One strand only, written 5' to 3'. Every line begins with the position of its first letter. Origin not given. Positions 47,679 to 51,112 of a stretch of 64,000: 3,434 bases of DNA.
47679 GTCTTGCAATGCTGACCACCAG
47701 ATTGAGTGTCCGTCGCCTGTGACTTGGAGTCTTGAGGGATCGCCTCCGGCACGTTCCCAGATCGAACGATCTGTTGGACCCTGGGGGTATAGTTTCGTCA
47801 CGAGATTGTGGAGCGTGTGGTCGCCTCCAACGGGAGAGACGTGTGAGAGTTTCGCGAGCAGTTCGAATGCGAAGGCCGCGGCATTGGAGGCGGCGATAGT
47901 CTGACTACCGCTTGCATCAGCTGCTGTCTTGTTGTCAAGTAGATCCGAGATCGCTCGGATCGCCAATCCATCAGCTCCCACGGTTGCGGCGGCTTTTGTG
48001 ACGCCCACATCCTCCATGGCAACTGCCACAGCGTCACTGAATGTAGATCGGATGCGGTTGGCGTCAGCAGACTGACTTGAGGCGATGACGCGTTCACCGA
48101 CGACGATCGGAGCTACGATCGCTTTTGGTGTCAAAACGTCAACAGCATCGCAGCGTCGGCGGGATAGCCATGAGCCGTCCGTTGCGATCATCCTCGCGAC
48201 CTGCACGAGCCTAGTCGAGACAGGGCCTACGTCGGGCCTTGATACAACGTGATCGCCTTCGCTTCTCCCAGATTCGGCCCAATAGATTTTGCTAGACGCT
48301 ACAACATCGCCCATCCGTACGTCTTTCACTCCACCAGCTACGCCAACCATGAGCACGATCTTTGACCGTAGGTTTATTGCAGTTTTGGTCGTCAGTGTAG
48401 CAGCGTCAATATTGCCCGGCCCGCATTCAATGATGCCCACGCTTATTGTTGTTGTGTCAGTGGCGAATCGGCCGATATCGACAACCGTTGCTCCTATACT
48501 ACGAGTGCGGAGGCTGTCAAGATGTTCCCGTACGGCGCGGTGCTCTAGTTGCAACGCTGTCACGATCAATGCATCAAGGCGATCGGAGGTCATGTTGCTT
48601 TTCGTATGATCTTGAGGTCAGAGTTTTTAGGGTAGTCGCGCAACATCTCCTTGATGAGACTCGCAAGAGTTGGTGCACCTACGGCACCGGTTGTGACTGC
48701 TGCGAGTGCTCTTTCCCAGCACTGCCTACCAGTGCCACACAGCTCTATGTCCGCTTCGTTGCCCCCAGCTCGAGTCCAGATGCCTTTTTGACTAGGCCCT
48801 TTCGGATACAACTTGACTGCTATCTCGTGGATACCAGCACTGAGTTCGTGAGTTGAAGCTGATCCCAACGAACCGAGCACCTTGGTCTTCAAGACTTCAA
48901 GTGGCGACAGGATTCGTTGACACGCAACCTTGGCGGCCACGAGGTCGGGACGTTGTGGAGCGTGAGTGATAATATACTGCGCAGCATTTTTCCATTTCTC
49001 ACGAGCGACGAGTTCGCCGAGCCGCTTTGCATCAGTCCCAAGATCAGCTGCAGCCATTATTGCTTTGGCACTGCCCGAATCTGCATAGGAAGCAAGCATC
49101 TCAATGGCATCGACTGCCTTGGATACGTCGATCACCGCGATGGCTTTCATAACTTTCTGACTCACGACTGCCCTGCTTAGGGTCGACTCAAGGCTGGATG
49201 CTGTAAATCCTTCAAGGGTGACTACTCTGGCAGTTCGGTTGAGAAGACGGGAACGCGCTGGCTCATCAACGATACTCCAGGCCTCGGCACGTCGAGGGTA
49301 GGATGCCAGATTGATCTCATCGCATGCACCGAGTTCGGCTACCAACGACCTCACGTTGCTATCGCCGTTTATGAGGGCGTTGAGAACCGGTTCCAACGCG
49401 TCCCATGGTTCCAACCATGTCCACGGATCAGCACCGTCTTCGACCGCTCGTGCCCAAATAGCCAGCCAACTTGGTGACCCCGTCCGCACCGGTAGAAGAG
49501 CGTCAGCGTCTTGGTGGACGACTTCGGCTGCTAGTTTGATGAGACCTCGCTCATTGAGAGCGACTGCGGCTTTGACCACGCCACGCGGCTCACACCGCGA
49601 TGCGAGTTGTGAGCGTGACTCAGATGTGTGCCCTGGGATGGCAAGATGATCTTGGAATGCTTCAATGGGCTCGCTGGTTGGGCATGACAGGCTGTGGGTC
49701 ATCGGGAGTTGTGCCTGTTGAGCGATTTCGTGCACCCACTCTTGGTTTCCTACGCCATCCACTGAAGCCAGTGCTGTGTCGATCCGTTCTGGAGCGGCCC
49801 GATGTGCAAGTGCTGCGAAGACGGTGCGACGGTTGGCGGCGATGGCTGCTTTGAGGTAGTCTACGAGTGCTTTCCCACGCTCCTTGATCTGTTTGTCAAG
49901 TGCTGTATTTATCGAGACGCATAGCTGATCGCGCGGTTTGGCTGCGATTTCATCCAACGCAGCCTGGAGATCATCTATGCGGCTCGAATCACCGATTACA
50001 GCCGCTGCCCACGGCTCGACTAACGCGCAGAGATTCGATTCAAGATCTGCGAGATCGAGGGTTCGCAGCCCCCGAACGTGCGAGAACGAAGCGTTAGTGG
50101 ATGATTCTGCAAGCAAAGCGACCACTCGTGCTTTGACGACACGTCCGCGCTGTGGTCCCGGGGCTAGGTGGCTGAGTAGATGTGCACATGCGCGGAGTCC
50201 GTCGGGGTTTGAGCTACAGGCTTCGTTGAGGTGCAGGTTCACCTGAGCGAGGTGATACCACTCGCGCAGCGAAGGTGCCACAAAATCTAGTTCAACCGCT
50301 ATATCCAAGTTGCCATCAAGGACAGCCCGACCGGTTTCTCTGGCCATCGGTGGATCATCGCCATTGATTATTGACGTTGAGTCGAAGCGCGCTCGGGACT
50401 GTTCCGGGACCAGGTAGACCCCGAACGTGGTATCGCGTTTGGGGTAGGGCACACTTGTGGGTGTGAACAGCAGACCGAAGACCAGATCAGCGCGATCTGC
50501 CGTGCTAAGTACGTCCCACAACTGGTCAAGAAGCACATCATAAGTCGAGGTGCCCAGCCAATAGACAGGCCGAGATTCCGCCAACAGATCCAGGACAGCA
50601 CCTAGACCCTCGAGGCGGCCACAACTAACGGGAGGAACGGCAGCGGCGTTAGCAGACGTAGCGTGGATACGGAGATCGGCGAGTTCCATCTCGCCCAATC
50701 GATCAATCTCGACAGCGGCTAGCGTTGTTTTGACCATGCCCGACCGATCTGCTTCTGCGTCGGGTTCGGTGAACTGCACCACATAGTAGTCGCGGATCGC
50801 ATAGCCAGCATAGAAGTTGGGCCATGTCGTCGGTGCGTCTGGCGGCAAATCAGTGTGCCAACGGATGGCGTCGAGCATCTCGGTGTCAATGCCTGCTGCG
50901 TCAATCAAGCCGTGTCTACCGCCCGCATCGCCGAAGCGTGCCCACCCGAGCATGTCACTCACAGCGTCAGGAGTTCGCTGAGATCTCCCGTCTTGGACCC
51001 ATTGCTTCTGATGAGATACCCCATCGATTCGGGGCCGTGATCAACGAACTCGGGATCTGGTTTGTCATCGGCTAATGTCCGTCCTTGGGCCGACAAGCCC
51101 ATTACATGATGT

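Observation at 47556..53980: Five-gene, translationally coupled double-GTPase conflict system with a nucleosidase-type effector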

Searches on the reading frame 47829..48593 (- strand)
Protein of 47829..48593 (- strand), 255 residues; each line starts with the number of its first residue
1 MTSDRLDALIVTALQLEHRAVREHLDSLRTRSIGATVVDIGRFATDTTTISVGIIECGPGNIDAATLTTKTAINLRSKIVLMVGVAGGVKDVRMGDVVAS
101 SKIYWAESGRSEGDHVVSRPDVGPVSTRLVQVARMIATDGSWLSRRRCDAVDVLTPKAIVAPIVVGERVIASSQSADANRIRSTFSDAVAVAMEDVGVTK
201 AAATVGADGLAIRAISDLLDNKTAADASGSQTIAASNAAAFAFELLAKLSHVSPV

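Call 53: search_protein_representatives(protein=window:47829-48593:-)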
Query: 255 residues. Proteins with E-value up to 0.001 (for the whole library): 4222; up to 1e-10: 2355; up to 1e-30: 1023. The best 150 are listed.
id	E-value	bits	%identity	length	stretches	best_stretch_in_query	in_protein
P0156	2.9e-79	282.3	60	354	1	1-250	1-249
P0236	1.8e-76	273.2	59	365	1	5-251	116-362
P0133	9.0e-76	270.9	58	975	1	5-250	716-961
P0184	1.5e-61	224.4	51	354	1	1-249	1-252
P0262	1.9e-55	204.5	47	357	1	8-250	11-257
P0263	6.9e-54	199.3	49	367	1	6-249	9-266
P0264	7.0e-54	199.3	37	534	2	8-249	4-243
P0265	1.1e-53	198.7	47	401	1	2-252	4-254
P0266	2.3e-53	197.6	52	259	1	6-250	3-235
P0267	3.8e-53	196.9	48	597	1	8-250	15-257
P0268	1.8e-52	194.7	44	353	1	1-251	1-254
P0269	3.4e-52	193.8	47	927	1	8-250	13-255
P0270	5.3e-52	193.1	46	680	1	4-250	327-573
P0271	6.4e-52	192.9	46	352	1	7-254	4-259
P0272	8.9e-52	192.4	47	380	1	9-249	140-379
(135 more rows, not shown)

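Call 56: search_protein_families(library=pfam, alignment_id=A5, max_evalue=0.001)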
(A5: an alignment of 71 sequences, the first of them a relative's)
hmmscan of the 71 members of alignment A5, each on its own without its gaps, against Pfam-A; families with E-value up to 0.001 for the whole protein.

A. member 1, P0264 (534 aa): 1 family
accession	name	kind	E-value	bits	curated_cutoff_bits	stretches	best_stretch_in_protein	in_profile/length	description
PF01048.26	PNP_UDP_1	-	2.8e-40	138.6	25.1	2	5-240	3-228/233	Phosphorylase superfamily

B. families by the number of members that match (of 71 scanned): 89 families (the first 25 are shown)
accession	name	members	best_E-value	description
PF01048.26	PNP_UDP_1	71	2.8e-40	Phosphorylase superfamily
PF13676.11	TIR_2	12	3.9e-29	TIR domain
PF13191.12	AAA_16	9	1.3e-10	AAA ATPase domain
PF13401.12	AAA_22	9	5.1e-06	AAA domain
PF13424.12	TPR_12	8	1.1e-122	Tetratricopeptide repeat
PF05729.18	NACHT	7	1.9e-10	NACHT domain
PF00515.34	TPR_1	6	1.9e-54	Tetratricopeptide repeat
PF07719.23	TPR_2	6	2.2e-45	Tetratricopeptide repeat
PF00931.28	NB-ARC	6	1.5e-22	NB-ARC domain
PF08357.16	SEFIR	6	1.4e-17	SEFIR domain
PF13374.12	TPR_10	5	4.6e-94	Tetratricopeptide repeat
PF05226.16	CHASE2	5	5e-51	CHASE2 domain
PF13181.12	TPR_8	5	3.9e-36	Tetratricopeptide repeat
PF13428.12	TPR_14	5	1.2e-16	Tetratricopeptide repeat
PF24885.1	TPR_NPHP3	4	2.7e-73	Nephrocystin-3 TPR domain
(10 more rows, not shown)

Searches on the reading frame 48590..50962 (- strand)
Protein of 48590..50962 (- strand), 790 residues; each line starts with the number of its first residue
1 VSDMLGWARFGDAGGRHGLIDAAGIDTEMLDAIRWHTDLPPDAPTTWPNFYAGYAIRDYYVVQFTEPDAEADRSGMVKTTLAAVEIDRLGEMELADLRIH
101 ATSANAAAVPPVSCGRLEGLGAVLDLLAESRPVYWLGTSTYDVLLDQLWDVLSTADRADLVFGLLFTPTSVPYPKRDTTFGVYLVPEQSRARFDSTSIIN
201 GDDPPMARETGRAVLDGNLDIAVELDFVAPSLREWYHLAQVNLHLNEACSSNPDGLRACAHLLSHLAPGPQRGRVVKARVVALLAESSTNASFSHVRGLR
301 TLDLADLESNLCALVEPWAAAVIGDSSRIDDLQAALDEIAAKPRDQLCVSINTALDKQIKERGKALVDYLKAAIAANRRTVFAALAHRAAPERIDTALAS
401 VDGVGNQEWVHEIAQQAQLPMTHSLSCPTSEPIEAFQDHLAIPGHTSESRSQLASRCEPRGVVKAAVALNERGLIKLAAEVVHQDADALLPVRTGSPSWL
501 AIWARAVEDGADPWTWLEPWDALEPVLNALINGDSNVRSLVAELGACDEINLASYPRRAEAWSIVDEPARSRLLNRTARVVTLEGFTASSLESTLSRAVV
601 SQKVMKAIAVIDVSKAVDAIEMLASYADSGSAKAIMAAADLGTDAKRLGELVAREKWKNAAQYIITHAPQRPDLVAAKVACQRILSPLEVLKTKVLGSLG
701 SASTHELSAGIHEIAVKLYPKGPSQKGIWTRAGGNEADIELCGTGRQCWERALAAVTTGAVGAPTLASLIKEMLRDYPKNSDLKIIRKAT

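Call 3: search_protein_families(library=pfam, proteins=[window:48590-50962:-], max_evalue=1)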
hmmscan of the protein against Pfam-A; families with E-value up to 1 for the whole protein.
window:48590-50962:- (790 aa): 5 families
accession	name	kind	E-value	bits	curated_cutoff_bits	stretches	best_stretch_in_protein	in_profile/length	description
PF20012.4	GAP1-N1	-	9.8e-13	48.7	27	1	8-93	5-92/101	GTPase-associated protein 1, N-terminal domain type 1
PF19955.5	EAD1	-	8e-05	23.5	24.2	1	711-788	11-87/90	Effector-associated domain 1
PF03790.18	KNOX1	-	0.075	13.2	26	1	664-691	6-32/43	KNOX1 domain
PF10074.15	RovC_DNA-bd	-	0.12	13.4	26.4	0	354-417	3-67/107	T6SS, Transcription factor, DNA binding domain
PF08990.16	Docking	-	0.12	12.6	20.9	1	366-380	6-20/29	Erythronolide synthase docking domain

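Call 4: search_protein_families(library=padloc, proteins=[window:48590-50962:-], max_evalue=1)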
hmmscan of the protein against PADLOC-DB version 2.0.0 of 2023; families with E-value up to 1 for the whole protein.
window:48590-50962:- (790 aa): 0 families

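Call 5: search_protein_families(library=ncbifam, proteins=[window:48590-50962:-], max_evalue=1)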
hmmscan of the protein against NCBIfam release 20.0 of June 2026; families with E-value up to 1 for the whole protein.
window:48590-50962:- (790 aa): 1 family
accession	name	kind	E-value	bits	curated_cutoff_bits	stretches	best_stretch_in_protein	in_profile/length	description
NF053743.1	LipS2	equivalog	0.096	12.1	270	1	324-396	84-156/292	LipS2 family lipoyl synthase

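Call 22: search_solved_structures(query=window:48590-50962:-, max_evalue=1)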
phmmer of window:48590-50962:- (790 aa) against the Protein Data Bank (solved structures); distinct sequences matched with E-value up to 1: 0.

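Call 29: find_homologous_proteins(query=window:48590-50962:-, max_evalue=0.00001)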
Query window:48590-50962:- (790 aa): 21 proteins with E <= 0.00001 among 8000 candidates.
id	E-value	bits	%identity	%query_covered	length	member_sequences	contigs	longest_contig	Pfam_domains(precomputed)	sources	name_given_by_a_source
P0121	0.0e+0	1754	100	100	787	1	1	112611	PF20012.5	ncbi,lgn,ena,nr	ncbi:MAG: effector-associated domain EAD1-containing protein [Acidimicrobiaceae bacterium]|nr:effect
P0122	0.0e+0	1178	68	100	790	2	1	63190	PF20012.5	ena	-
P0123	0.0e+0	1174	68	100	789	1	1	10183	PF19955.6,PF20012.5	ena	-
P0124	0.0e+0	1167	68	100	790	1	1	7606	PF20012.5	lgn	-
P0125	0.0e+0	1167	68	100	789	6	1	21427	PF19955.6,PF20012.5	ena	-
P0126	0.0e+0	1162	68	100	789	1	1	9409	PF20012.5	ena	-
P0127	0.0e+0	1155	68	100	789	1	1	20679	PF19955.6,PF20012.5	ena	-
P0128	0.0e+0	1148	67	100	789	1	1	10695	PF20012.5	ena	-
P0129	0.0e+0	1115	66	100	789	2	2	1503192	PF19955.6,PF20012.5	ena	-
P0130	0.0e+0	1096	64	100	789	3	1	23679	PF19955.6,PF20012.5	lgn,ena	-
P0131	0.0e+0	1068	69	89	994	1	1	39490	PF01048.27,PF20012.5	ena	-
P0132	2.3e-244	832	56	88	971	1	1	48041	PF01048.27,PF20012.5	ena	-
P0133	4.2e-219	748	52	87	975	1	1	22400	PF01048.27,PF20012.5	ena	-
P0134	3.8e-214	732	51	87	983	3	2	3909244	PF01048.27,PF20012.5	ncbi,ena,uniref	ncbi:hypothetical protein [Candidatus Poriferisodalis sp.]|uniref:phosphorylase family protein n=1 T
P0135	4.7e-214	731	52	87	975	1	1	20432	PF01048.27,PF20012.5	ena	-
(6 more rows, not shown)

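Call 37: predict_structure(alignment_id=A2)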
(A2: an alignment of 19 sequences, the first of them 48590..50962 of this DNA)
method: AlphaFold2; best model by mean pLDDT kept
length: 790 residues; sequences in the alignment: 19
mean_pLDDT: 87.2   pTM: 0.58
mean pLDDT of the five models: 87.2, 83.5, 82.5, 82.5, 81.0
residues with pLDDT >= 90: 424; 70-90: 312; 50-70: 45; < 50: 9
segments of 3 or more residues with pLDDT < 50: none
pLDDT, mean of each block of 10 residues (from residue 1): 67 72 81 60 64 88 83 75 88 86 59 73 93 89 91 91 83 70 89 90 90 84 85 90 80 85 91 90 91 92 91 94 93 96 95 94 87 92 93 88 82 94 93 96 94 94 95 94 93 92 94 92 94 92 94 92 94 95 86 93 95 94 93 93 92 92 88 89 85 70 77 87 86 81 82 84 85 89 82
secondary structure, 60 per line:
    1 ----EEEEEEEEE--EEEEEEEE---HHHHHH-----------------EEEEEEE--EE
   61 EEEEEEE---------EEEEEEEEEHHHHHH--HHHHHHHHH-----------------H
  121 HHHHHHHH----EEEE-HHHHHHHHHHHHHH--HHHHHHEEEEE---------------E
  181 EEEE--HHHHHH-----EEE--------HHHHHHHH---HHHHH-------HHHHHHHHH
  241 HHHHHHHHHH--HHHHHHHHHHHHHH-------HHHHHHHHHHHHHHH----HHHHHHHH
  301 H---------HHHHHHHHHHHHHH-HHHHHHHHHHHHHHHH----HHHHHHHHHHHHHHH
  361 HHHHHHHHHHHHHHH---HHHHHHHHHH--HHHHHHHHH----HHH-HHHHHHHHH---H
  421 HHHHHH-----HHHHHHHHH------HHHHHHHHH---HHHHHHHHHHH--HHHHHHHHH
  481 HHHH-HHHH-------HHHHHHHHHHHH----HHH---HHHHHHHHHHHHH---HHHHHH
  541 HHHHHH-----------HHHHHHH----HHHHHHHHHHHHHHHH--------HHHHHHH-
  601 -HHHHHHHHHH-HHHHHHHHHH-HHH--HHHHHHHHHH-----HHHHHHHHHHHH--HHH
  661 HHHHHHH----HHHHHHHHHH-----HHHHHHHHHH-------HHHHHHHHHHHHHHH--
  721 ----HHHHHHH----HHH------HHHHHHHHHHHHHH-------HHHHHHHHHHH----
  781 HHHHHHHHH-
elements in order (helices of 4 or more, strands of 3 or more residues): E5-13 E16-23 H27-32 E50-56 E59-67 E77-85 H86-91 H94-102 H120-128 E133-136 H138-151 H154-159 E160-164 E180-184 H187-192 E198-200 H209-216 H220-224 H232-250 H253-266 H274-288 H293-301 H311-324 H326-341 H346-375 H379-388 H391-399 H408-416 H420-426 H432-440 H447-455 H459-469 H472-484 H486-489 H497-508 H519-531 H535-546 H558-564 H569-584 H593-599 H602-611 H613-622 H629-638 H644-655 H658-667 H672-681 H687-696 H704-718 H725-731 H745-758 H766-776 H781-789

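Call 40: fold_search(model_id=the predicted structure, library=pdb)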
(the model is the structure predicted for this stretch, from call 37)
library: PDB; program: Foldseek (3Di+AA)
matches with E <= 10: 879; with E <= 0.001: 0
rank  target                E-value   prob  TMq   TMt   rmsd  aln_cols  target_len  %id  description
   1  8gel_A                1.1e-03  0.44  0.06  0.08  40.0       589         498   14  Cryo-EM structure of synthetic tetrameric building block sC4 (released 2024-03-13)
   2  8cws_A                1.9e-03  0.63  0.08  0.11  31.5       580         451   11  Accurate computational design of genetically encoded 3D protein crystals (released 2023-11-01)
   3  4buj_B                2.1e-03  0.90  0.12  0.09  25.2       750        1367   12  Crystal structure of the S. cerevisiae Ski2-3-8 complex (released 2013-08-28)
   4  4rv1_D                2.9e-03  0.96  0.11  0.18  22.4       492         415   14  Crystal Structure of Engineered Protein. Northeast Structural Genomics Consortium (NESG) Target OR497. (released 2014-12-10)
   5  7rdr_A                4.1e-03  0.54  0.08  0.11  30.7       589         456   13  Circular tandem repeat protein with novel repeat topology and enhanced subunit contact surfaces (released 2021-09-01)
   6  9ijj_AC               5.1e-03  0.97  0.15  0.21  22.4       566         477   14  In situ structure of the central apparatus in mouse sperm axoneme. (released 2025-06-04)
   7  7q3l_A                5.5e-03  0.96  0.16  0.16  32.1       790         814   11  Human 17S U2 snRNP 5' domain (released 2022-03-30)
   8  3c2h_A                8.4e-03  0.90  0.16  0.19  23.3       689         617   10  Crystal Structure of SYS-1 at 2.6A resolution (released 2008-05-20)
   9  4rv1_C                8.4e-03  0.82  0.10  0.16  23.7       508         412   14  Crystal Structure of Engineered Protein. Northeast Structural Genomics Consortium (NESG) Target OR497. (released 2014-12-10)
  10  4c0o_B                9.8e-03  0.87  0.14  0.12  27.7       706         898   11  Transportin 3 in complex with phosphorylated ASF/SF2 (released 2014-01-22)
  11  8v3b_a                9.8e-03  0.63  0.08  0.14  33.3       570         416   13  Computational Designed Nanocage O43_129_+4 (released 2024-03-13)
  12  8bbe_D                1.1e-02  0.84  0.12  0.14  36.1       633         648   11  Structure of the IFT-A complex; IFT-A2 module (released 2022-12-21)
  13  8qcb_B                1.3e-02  0.75  0.12  0.14  33.4       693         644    9  CryoEM structure of a S. Cerevisiae Ski2387 complex in the open state (released 2023-11-08)
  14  7y4i_B                1.4e-02  0.80  0.13  0.13  24.5       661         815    9  Crystal structure of SPINDLY in complex with GDP (released 2022-12-07)
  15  8i0s_1                1.6e-02  0.85  0.15  0.15  30.1       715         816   12  The cryo-EM structure of human Bact-II complex (released 2024-07-31)
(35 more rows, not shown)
